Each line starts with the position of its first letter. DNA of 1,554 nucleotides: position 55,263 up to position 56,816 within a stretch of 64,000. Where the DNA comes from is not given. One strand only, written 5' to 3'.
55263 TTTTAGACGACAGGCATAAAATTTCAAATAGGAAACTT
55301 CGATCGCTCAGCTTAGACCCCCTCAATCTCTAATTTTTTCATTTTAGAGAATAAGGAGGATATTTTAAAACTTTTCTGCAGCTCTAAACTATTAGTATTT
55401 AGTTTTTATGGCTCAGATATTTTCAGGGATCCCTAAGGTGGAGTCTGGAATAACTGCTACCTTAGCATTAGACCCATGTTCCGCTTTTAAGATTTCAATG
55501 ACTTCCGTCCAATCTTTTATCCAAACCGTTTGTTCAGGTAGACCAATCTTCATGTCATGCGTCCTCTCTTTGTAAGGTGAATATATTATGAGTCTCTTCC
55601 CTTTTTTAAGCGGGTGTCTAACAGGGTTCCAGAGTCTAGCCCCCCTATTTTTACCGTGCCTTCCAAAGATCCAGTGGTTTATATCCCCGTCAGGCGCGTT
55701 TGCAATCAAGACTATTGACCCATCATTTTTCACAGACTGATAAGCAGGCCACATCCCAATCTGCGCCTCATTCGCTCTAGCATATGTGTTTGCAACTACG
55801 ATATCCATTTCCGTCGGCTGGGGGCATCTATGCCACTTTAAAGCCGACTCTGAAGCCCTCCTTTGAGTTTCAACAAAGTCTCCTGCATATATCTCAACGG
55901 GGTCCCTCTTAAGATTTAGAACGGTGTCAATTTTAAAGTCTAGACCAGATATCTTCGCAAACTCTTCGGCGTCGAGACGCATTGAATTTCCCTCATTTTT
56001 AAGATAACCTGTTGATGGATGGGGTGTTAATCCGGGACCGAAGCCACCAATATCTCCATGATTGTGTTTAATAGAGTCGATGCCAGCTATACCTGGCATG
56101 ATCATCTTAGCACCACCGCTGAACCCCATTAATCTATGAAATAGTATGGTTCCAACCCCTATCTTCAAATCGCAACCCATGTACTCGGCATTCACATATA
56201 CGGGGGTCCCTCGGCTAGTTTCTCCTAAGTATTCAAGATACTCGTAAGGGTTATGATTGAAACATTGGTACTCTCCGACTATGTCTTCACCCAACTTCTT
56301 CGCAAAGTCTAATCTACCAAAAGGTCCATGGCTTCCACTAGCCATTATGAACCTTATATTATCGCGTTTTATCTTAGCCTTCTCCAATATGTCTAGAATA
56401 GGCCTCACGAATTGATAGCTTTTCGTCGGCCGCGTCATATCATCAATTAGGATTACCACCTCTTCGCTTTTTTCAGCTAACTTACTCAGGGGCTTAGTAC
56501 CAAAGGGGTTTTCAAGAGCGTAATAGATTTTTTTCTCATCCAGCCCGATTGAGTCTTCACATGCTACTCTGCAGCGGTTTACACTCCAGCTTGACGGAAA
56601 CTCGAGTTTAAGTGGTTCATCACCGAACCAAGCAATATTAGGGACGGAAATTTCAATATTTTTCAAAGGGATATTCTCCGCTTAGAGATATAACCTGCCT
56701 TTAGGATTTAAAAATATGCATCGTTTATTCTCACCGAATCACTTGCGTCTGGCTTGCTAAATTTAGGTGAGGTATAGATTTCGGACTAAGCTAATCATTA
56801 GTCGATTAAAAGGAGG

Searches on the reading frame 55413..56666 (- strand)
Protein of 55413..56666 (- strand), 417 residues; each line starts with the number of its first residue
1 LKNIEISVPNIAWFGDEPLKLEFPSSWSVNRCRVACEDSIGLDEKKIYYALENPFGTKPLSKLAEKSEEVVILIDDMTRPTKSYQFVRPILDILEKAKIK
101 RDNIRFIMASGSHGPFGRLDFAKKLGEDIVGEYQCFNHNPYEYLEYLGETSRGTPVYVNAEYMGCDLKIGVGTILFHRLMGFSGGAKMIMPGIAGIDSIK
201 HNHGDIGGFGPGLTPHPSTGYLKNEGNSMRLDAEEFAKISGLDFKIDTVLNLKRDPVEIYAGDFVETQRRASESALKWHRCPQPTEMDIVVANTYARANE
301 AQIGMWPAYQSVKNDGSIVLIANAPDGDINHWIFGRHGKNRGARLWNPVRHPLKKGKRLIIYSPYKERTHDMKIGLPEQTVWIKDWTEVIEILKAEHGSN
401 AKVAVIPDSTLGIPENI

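Call 75: search_protein_families(library=pfam, proteins=[window:55413-56666:-], max_evalue=0.001)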
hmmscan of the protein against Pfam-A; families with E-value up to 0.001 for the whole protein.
window:55413-56666:- (417 aa): 1 family
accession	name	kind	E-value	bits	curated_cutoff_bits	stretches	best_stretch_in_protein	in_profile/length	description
PF09861.14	Lar_N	-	8.1e-53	179.1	23.3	1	14-204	1-193/204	Lactate racemase N-terminal domain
